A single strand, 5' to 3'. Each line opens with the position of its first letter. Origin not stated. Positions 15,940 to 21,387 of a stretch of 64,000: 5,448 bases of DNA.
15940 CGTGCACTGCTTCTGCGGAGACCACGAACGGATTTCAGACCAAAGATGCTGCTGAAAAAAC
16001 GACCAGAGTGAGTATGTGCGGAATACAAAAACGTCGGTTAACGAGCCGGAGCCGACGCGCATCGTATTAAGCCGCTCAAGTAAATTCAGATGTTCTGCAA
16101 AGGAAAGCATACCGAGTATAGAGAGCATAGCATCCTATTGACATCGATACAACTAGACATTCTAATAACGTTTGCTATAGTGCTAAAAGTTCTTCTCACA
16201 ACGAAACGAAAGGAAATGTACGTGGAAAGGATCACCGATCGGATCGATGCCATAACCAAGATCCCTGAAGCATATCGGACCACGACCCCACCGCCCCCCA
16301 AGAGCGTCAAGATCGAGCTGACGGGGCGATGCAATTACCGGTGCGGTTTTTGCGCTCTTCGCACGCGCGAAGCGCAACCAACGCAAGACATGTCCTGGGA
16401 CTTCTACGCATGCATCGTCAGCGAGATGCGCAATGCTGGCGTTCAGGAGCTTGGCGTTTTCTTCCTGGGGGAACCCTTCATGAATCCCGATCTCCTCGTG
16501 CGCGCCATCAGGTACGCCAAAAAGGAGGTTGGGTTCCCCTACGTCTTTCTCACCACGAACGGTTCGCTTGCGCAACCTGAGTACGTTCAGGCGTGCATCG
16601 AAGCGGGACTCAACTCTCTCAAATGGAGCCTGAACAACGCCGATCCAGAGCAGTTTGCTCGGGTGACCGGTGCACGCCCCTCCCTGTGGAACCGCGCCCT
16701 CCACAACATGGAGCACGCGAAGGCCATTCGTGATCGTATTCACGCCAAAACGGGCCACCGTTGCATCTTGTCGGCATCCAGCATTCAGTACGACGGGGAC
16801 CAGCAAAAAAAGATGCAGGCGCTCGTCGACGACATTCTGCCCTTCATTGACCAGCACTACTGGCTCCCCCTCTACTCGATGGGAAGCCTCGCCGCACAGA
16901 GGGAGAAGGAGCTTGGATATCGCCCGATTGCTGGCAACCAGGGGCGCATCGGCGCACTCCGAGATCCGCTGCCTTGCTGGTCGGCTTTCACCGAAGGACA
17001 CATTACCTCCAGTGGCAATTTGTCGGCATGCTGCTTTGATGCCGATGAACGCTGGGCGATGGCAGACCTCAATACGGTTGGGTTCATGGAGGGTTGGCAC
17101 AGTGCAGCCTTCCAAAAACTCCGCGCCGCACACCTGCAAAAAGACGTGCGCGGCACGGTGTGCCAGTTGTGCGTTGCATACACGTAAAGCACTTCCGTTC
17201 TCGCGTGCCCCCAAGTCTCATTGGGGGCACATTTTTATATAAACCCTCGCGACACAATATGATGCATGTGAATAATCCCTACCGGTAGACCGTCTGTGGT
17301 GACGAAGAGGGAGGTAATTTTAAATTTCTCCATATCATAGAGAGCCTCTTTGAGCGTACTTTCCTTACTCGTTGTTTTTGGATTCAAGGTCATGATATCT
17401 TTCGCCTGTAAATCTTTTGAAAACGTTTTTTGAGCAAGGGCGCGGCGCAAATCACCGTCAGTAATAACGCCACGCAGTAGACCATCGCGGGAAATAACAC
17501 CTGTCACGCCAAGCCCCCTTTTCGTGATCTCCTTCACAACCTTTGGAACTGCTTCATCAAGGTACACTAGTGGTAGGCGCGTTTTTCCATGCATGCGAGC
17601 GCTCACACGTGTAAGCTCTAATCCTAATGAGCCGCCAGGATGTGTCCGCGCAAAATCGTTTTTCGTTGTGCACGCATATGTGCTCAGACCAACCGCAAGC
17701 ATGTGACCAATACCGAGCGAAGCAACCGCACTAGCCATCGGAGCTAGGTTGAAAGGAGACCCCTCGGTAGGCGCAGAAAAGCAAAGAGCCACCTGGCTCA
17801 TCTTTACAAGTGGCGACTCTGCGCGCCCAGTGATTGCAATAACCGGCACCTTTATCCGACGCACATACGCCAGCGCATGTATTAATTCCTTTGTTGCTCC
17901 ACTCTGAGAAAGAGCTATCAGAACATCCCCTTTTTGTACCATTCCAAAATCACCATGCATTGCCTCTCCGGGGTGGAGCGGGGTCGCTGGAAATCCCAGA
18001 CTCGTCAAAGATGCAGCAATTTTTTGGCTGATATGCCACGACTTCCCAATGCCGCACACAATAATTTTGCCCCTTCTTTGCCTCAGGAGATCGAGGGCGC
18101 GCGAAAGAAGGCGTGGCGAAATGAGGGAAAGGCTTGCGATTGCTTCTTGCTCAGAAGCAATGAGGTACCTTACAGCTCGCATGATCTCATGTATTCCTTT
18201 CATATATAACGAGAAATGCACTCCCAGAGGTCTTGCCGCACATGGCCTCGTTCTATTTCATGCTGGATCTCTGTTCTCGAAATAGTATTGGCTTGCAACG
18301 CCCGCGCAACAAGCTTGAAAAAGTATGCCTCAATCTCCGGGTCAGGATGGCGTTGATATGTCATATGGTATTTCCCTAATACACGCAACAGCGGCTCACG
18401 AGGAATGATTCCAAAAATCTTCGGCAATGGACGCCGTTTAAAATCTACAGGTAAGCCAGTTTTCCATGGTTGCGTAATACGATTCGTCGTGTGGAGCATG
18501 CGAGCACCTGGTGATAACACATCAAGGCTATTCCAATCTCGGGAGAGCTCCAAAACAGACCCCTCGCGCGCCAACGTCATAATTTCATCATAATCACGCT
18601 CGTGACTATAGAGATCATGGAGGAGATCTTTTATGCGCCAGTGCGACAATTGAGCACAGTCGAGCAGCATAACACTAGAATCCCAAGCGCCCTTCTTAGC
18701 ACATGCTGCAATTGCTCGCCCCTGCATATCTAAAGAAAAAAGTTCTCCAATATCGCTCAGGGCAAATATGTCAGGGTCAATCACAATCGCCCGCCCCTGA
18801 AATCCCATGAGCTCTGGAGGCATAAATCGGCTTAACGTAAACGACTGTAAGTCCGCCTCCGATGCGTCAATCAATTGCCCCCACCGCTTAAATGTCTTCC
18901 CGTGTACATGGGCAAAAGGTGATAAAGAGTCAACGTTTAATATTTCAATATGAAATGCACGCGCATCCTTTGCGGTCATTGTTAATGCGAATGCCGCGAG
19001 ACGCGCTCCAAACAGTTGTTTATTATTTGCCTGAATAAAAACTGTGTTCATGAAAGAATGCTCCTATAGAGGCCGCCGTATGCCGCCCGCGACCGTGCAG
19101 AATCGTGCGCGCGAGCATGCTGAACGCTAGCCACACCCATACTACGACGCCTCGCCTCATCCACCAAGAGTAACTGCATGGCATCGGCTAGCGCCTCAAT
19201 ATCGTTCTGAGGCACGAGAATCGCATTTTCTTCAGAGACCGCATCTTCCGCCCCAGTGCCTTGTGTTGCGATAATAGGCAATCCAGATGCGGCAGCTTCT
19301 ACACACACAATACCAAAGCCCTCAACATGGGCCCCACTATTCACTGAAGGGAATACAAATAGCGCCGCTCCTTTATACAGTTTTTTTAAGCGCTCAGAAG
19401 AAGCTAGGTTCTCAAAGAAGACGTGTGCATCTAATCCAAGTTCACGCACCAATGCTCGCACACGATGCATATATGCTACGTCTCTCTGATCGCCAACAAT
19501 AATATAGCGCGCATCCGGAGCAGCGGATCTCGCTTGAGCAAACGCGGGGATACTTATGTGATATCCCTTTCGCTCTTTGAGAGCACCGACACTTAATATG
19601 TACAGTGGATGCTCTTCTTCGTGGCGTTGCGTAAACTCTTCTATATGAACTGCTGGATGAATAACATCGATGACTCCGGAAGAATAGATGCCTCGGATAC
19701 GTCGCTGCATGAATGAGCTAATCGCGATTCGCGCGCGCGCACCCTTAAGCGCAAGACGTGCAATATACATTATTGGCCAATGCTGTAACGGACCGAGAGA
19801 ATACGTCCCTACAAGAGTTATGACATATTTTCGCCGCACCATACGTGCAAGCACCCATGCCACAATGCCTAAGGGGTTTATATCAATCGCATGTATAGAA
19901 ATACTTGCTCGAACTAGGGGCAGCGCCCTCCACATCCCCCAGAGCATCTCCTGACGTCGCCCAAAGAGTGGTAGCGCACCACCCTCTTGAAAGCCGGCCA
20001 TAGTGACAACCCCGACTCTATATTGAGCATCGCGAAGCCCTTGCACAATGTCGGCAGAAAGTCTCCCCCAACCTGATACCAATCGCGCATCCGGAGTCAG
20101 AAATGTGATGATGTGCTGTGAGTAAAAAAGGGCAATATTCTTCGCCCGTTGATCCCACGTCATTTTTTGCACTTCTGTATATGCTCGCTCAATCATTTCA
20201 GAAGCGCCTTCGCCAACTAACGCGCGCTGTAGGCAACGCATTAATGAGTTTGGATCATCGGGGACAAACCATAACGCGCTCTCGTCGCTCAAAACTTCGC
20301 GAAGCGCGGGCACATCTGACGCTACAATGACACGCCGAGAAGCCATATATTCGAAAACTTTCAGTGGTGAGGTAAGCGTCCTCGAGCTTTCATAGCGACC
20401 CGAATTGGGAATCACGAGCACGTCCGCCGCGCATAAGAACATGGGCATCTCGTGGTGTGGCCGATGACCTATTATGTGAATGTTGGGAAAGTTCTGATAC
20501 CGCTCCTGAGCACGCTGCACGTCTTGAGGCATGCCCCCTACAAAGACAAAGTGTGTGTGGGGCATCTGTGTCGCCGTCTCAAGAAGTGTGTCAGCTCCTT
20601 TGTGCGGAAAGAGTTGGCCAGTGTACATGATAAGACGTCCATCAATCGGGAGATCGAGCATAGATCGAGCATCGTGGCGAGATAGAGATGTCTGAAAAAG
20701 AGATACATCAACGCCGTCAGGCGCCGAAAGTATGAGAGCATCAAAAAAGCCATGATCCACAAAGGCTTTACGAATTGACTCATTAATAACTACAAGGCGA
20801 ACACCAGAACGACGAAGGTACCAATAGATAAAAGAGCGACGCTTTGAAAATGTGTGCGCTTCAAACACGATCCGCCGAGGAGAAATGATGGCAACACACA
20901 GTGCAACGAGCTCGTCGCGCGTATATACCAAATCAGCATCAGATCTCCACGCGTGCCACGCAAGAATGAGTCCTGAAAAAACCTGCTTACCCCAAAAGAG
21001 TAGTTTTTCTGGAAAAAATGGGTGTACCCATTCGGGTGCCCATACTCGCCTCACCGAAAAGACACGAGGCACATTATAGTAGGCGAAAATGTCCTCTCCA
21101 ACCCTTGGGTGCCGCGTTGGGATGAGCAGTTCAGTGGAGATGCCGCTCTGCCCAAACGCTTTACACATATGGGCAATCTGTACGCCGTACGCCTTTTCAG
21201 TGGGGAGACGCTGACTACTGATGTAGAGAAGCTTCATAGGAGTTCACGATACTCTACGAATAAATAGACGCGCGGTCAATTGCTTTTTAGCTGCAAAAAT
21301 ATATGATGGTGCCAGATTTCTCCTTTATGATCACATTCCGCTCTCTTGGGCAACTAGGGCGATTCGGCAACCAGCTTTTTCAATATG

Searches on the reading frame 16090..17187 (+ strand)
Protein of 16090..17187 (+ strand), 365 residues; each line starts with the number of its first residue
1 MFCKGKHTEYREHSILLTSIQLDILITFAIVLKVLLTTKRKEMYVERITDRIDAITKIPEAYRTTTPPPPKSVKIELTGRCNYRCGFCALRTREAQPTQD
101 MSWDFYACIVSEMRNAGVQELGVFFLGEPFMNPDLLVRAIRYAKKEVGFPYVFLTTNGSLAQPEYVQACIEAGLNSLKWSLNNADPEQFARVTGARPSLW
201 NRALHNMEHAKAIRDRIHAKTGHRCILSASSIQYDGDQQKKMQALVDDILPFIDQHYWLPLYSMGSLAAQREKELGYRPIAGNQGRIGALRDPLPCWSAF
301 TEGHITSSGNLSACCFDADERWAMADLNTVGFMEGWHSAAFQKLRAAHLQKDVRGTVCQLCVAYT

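Call 16: search_protein_families(library=pfam, proteins=[window:16090-17187:+], max_evalue=0.001)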
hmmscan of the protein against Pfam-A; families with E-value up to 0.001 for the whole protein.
window:16090-17187:+ (365 aa): 2 families
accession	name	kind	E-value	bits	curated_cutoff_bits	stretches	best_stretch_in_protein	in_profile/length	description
PF04055.27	Radical_SAM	-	2.2e-16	60.9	29.5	1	75-213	1-139/166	Radical SAM superfamily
PF13186.11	SPASM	-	3.3e-08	34.1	21.5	1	296-361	1-66/67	Iron-sulfur cluster-binding domain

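Call 35: search_protein_families(library=ncbifam, proteins=[window:16090-17187:+], max_evalue=0.001)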
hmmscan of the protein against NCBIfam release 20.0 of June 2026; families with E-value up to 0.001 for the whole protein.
window:16090-17187:+ (365 aa): 38 families (the best 25 are shown)
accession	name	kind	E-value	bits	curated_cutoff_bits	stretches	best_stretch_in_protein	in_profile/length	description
TIGR04317.1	W_rSAM_matur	equivalog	1.7e-16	60.3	380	1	70-212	3-141/349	tungsten cofactor oxidoreductase radical SAM maturase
TIGR02668.1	moaA_archaeal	equivalog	4.9e-16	58.6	325.25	1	71-210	10-143/303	GTP 3',8-cyclase MoaA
TIGR02666.1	moaA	equivalog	6.9e-15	54.8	284.05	1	72-213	11-153/336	GTP 3',8-cyclase MoaA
TIGR04311.1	rSAM_Geo_metal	subfamily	1.4e-13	50.7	400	1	70-231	2-163/423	radical SAM/SPASM family putative metalloenzyme maturase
NF001199.0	PRK00164.2-1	equivalog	5.5e-13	48.7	231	1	71-210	12-145/308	GTP 3',8-cyclase MoaA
TIGR02109.1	PQQ_syn_pqqE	equivalog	9.9e-12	44.5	381.35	1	68-214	4-142/358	pyrroloquinoline quinone biosynthesis protein PqqE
TIGR04278.1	viperin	exception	4.9e-10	39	450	1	31-169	19-155/347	antiviral radical SAM protein viperin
NF045646.2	rSAM_Se_TrsS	equivalog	1.5e-09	36.9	490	1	74-194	89-208/441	radical SAM (seleno)protein TrsS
TIGR04055.1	rSAM_NirJ2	equivalog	2.3e-09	37.2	500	1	77-212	6-135/326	putative heme d1 biosynthesis radical SAM protein NirJ2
NF045702.1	rSAM_GDGT_ether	equivalog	3.8e-09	35.7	450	1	74-210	89-226/486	tetraether lipid synthase Tes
NF038283.1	viperin_w_prok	equivalog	2.7e-08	33.4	180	1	72-188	3-121/281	viperin family antiviral radical SAM protein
NF033640.1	N_Twi_rSAM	subfamily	6.1e-08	32.2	170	1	296-362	5-70/398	twitch domain-containing radical SAM protein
TIGR04545.1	rSAM_ahbD_hemeb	equivalog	1.1e-07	31.6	500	1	74-194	3-119/339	heme b synthase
NF050035.1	rSAM_WgK_link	exception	2.5e-07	30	650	1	70-186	8-121/367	radical SAM/SPASM peptide maturase WgkB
NF049973.1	radical_Rv1681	equivalog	4.3e-07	29.2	380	1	80-213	81-209/326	Rv1681 family radical SAM protein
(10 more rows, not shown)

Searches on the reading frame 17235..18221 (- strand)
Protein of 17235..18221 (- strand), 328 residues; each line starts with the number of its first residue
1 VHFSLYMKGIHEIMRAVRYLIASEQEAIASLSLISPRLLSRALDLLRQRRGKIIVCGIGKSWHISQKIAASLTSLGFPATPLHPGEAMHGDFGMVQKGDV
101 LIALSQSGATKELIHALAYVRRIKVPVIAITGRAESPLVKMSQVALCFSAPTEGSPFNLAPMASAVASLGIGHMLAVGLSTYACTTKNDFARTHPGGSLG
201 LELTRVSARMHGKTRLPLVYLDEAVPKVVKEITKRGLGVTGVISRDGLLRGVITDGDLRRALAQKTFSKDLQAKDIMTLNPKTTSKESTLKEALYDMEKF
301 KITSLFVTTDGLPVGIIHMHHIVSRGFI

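Call 16: search_protein_families(library=pfam, proteins=[window:17235-18221:-], max_evalue=0.001)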
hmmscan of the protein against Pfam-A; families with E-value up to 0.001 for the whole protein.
window:17235-18221:- (328 aa): 3 families
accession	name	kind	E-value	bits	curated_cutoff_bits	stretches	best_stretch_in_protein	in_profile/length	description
PF01380.27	SIS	-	4.9e-24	85.1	25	1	46-177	2-130/131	SIS domain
PF00571.33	CBS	-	4.2e-13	49.8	24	1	273-324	1-53/57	CBS domain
PF13580.11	SIS_2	-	1e-08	35.8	27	1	95-132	101-138/138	SIS domain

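Call 35: search_protein_families(library=ncbifam, proteins=[window:17235-18221:-], max_evalue=0.001)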
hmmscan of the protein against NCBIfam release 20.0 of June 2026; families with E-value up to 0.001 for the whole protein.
window:17235-18221:- (328 aa): 22 families
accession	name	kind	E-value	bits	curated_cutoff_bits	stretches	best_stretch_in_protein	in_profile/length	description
NF008141.0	PRK10892.1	equivalog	9e-70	235.5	505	1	13-327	12-327/328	arabinose-5-phosphate isomerase KdsD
TIGR00393.1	kpsF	subfamily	1.3e-67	228.2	203.7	1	51-317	1-267/268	KpsF/GutQ family sugar-phosphate isomerase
NF008581.0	PRK11543.1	equivalog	2.5e-60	204.2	481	1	41-326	33-319/321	arabinose-5-phosphate isomerase GutQ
NF008458.0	PRK11337.1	equivalog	3.8e-12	45.8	378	1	30-157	122-246/293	MurR/RpiR family transcriptional regulator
NF008590.0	PRK11557.1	equivalog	1.3e-11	44.4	355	1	20-177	102-257/282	MurR/RpiR family transcriptional regulator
NF010701.0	PRK14101.1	equivalog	3.5e-10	38.7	920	1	36-191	455-606/638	bifunctional transcriptional regulator/glucokinase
TIGR03127.2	RuMP_HxlB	equivalog_domain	4.5e-10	39.7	160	1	30-152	11-127/178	6-phospho-3-hexuloisomerase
NF041755.1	RuMP_HxlAB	equivalog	5.8e-10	38.7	500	1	48-164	244-355/391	bifunctional 3-hexulose-6-phosphate synthase/6-phospho-3-hexuloisomerase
NF008451.0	PRK11302.1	subfamily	1.2e-09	38.1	296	1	34-180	113-255/286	transcriptional regulator HexR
NF040776.2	AlsR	equivalog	1.7e-09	37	400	1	32-152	112-231/279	transcriptional repressor AlsR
NF001484.0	PRK00331.1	subfamily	3.3e-09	35.7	381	1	3-153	250-389/601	isomerizing glutamine--fructose-6-phosphate transaminase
TIGR01135.1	glmS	equivalog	1.2e-08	34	418.05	1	3-153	249-394/607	glutamine--fructose-6-phosphate transaminase (isomerizing)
TIGR00441.1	gmhA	equivalog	6.5e-08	32.8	209.45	1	95-147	77-129/154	D-sedoheptulose 7-phosphate isomerase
NF012026.0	PRK15482.1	equivalog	1.1e-07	31.7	408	1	53-180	138-263/285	HTH-type transcriptional regulator MurR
NF010546.0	PRK13936.1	equivalog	1.8e-06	27.9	276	1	95-140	109-154/197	phosphoheptose isomerase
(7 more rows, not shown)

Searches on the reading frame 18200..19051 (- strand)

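Call 16: search_protein_families(library=pfam, proteins=[window:18200-19051:-], max_evalue=0.001)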
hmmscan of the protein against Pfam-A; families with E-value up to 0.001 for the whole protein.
window:18200-19051:- (283 aa): 1 family
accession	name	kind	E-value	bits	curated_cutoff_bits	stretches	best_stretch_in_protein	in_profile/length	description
PF01501.26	Glyco_transf_8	-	5.6e-06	26.6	24.3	1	14-119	28-133/253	Glycosyl transferase family 8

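Call 35: search_protein_families(library=ncbifam, proteins=[window:18200-19051:-], max_evalue=0.001)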
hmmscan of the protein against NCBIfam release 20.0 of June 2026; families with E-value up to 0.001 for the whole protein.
window:18200-19051:- (283 aa): 0 families

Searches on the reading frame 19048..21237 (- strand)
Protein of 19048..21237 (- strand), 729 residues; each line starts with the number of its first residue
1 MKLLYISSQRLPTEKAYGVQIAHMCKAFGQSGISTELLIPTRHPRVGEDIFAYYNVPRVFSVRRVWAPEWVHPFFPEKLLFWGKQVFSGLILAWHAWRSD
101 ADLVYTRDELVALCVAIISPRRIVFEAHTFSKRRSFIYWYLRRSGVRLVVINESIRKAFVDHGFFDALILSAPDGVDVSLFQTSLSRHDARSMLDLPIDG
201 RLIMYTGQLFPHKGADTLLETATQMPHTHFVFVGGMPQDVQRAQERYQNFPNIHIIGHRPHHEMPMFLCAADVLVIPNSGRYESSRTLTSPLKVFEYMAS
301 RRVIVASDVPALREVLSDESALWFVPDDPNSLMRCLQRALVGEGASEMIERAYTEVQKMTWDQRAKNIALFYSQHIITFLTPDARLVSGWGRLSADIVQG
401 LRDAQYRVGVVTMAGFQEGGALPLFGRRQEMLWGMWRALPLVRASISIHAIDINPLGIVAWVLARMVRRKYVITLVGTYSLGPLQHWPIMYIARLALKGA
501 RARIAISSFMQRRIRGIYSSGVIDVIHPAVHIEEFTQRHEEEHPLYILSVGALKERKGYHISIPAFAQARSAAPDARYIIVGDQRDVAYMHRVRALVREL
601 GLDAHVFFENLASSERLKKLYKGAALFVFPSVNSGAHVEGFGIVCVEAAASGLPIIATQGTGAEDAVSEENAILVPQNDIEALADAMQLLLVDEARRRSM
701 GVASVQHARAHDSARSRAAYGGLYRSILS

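Call 3: search_protein_families(library=pfam, proteins=[window:19048-21237:-], max_evalue=0.01)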
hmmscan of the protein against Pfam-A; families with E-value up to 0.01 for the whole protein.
window:19048-21237:- (729 aa): 6 families
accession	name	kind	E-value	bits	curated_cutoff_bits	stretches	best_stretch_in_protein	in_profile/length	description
PF00534.26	Glycos_transf_1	-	3.5e-49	167.1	26.4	2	536-701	7-166/172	Glycosyl transferases group 1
PF13692.12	Glyco_trans_1_4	-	3.4e-47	160.7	27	2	546-692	3-141/142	Glycosyl transferases group 1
PF13524.12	Glyco_trans_1_2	-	4.5e-19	69.3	25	2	218-368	5-142/144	Glycosyl transferase-like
PF20706.3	GT4-conflict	-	3.1e-11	43.3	26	1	525-686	176-335/385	Family 4 Glycosyltransferase in conflict systems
PF13439.12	Glyco_transf_4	-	1.8e-10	41.6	28.5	2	389-533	3-169/170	Glycosyltransferase Family 4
PF13579.12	Glyco_trans_4_4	-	9.9e-07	29.7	29.7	1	393-519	6-147/158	Glycosyl transferase 4-like domain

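Call 4: search_protein_families(library=ncbifam, proteins=[window:19048-21237:-], max_evalue=0.01)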
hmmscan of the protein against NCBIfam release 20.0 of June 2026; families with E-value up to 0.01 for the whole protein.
window:19048-21237:- (729 aa): 36 families (the best 25 are shown)
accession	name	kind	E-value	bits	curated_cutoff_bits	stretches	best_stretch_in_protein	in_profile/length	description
TIGR04047.1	MSMEG_0565_glyc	hypoth_equivalog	9.6e-35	120.3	259.85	2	494-716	133-366/373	MSMEG_0565 family glycosyltransferase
TIGR03449.1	mycothiol_MshA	equivalog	1.6e-31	109.6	462.5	2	522-725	189-401/406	D-inositol-3-phosphate glycosyltransferase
TIGR04063.1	stp3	hypoth_equivalog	1.1e-30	106.9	442.05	2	147-373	160-393/397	TIGR04063 family PEP-CTERM/XrtA system glycosyltransferase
TIGR04005.1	wcaL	equivalog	4.4e-26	91.7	537.6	1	521-690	197-367/406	colanic acid biosynthesis glycosyltransferase WcaL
NF041876.1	EPS_EpsE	equivalog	1.8e-25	90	400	1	536-718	206-386/389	exopolysaccharide biosynthesis GT4 family glycosyltransferase EpsE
NF047684.1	TeichurnBiosyTuaC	equivalog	6.3e-24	84.6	550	2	153-367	173-381/391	teichuronic acid biosynthesis protein TuaC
NF053787.1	GlcN_PG_synth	equivalog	3.1e-22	78.9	480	2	173-373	170-357/361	N-acetylglucosaminyl phosphatidylglycerol synthase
TIGR03088.1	stp2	hypoth_equivalog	4.4e-22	78.6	409.05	1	526-728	174-374/374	TIGR03088 family PEP-CTERM/XrtA system glycosyltransferase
NF007640.0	PRK10307.1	subfamily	1e-21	77.4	276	2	150-341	177-371/411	WcaI family glycosyltransferase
NF053513.1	Gtran_IagA_BgsA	equivalog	6e-21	74.8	460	2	169-374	129-330/333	LTA glycolipid anchor biosynthesis glycosyltransferase, IagA/BgsA family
NF038295.1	EPS_HpsP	equivalog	9e-21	74.3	550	2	540-711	204-370/388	hormogonium polysaccharide biosynthesis glycosyltransferase HpsP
NF049987.1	DaglGlyslTfaseDgs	equivalog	7.7e-19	67.8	500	2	163-375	120-327/332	processive diacylglycerol alpha-glucosyltransferase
TIGR02149.1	glgA_Coryne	subfamily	2e-17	63.4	302.4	2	492-711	137-373/391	glycogen synthase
TIGR03999.1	thiol_BshA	equivalog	5.2e-17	61.8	273.7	1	492-728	137-374/375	N-acetyl-alpha-D-glucosaminyl L-malate synthase BshA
NF041010.1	glycosy_Agl16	equivalog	1.5e-16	60.3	575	1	489-709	123-333/352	glycosylation protein Agl16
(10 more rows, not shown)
